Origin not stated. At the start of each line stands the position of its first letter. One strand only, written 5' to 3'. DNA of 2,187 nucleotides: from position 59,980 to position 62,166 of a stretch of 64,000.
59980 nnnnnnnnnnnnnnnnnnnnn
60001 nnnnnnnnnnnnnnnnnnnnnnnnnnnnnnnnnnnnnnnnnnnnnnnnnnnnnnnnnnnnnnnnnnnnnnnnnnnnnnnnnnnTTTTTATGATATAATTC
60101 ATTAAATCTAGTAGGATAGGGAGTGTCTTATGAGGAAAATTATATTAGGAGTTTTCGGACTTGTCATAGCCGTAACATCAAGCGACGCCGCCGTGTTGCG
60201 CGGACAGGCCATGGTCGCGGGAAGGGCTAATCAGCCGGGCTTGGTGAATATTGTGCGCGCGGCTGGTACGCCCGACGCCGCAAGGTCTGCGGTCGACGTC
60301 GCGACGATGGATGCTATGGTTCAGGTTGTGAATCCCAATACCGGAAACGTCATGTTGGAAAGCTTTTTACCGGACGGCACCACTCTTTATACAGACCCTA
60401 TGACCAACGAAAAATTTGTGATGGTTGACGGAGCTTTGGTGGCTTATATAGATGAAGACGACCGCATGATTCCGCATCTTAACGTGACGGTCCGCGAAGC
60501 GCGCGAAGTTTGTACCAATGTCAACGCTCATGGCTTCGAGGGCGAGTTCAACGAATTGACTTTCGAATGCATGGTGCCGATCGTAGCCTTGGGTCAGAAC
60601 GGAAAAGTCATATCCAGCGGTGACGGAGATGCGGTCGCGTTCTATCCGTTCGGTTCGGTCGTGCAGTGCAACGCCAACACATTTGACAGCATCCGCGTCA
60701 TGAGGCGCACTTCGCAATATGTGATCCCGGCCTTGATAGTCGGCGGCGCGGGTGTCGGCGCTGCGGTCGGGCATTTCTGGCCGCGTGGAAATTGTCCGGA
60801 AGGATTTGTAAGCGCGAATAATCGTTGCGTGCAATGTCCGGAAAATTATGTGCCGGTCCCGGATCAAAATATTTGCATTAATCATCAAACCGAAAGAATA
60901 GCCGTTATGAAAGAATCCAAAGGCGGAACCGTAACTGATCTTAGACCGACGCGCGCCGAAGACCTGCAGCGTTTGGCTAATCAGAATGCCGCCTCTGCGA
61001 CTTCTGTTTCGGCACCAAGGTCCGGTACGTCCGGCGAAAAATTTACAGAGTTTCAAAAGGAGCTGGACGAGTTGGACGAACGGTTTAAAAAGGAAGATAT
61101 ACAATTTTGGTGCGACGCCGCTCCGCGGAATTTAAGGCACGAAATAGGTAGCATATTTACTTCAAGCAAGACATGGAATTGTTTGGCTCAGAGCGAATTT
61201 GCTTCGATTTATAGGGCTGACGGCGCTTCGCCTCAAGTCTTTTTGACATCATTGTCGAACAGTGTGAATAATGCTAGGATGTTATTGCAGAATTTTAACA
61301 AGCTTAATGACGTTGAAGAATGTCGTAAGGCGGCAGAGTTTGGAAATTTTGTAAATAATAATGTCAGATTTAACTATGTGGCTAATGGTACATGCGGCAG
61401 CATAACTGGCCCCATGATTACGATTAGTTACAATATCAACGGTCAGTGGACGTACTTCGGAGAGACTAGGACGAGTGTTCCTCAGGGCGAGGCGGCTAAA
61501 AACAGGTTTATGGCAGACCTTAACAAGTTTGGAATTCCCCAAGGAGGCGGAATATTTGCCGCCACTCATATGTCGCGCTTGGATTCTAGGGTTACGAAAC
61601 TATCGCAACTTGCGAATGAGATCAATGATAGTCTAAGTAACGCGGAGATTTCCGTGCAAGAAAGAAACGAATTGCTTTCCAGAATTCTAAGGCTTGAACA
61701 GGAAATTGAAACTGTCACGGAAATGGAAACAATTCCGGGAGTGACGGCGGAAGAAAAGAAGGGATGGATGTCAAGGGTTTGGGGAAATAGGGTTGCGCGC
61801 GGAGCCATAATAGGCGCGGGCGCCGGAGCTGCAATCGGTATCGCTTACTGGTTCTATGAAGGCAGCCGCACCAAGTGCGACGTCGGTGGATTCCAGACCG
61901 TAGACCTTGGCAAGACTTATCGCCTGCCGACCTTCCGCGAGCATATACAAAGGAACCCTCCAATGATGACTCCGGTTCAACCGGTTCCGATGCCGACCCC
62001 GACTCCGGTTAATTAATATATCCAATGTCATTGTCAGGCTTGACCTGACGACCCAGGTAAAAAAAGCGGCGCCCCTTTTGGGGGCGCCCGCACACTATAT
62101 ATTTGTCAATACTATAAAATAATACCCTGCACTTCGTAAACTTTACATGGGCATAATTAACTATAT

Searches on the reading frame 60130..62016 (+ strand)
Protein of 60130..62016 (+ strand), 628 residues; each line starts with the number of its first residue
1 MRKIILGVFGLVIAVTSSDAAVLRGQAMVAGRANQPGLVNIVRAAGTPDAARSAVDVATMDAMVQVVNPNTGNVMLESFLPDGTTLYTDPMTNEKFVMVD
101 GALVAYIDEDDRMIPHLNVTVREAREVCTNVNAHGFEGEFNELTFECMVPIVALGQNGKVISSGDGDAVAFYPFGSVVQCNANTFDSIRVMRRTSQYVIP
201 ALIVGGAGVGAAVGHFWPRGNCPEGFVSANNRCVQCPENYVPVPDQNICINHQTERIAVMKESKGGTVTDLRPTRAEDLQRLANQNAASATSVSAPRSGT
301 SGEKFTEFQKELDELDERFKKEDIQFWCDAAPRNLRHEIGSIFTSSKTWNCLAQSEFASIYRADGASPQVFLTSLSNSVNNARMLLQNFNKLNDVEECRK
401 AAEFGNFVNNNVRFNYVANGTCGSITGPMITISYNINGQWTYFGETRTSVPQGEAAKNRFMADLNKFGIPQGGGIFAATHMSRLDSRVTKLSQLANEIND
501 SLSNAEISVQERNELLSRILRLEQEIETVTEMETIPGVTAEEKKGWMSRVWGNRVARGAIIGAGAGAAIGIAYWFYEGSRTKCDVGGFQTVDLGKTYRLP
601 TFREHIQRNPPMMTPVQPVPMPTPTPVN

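Call 40: find_encoding_contigs(protein=window:60130-62016:+, flank=10000, max_places=10)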
Protein window:60130-62016:+ (628 aa): 2 contigs read that carry it; 2 places shown.
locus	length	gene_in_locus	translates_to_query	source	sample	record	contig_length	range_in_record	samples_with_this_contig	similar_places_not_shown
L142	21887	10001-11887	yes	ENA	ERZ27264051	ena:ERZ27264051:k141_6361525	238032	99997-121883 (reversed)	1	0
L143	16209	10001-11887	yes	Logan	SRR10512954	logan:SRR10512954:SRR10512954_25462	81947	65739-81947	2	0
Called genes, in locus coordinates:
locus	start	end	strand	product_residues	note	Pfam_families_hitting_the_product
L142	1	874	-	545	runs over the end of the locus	PF00664:ABC_membrane, PF00005:ABC_tran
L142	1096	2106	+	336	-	-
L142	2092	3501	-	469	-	-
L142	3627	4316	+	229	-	PF01643:Acyl-ACP_TE, PF20791:Acyl-ACP_TE_C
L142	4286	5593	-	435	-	PF04577:Glyco_transf_61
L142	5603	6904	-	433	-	PF04052:TolB_N, PF00930:DPPIV_N (faint), PF26550:Tricorn_2nd, PF25174:Beta-prop_THOC3 (faint), PF26549:Tricorn_N, PF07676:PD40 (weak), PF26550:Tricorn_2nd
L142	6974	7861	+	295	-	PF00849:PseudoU_synth_2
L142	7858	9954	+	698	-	PF05170:AsmA, PF13116:YhdP (weak)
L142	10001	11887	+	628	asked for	-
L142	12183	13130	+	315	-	PF00698:Acyl_transf_1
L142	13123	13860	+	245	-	PF00106:adh_short, PF08659:KR, PF13561:adh_short_C2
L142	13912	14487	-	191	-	-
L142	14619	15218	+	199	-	PF00588:SpoU_methylase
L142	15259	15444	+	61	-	PF01042:Ribonuc_L-PSP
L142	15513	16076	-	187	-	-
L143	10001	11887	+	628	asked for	-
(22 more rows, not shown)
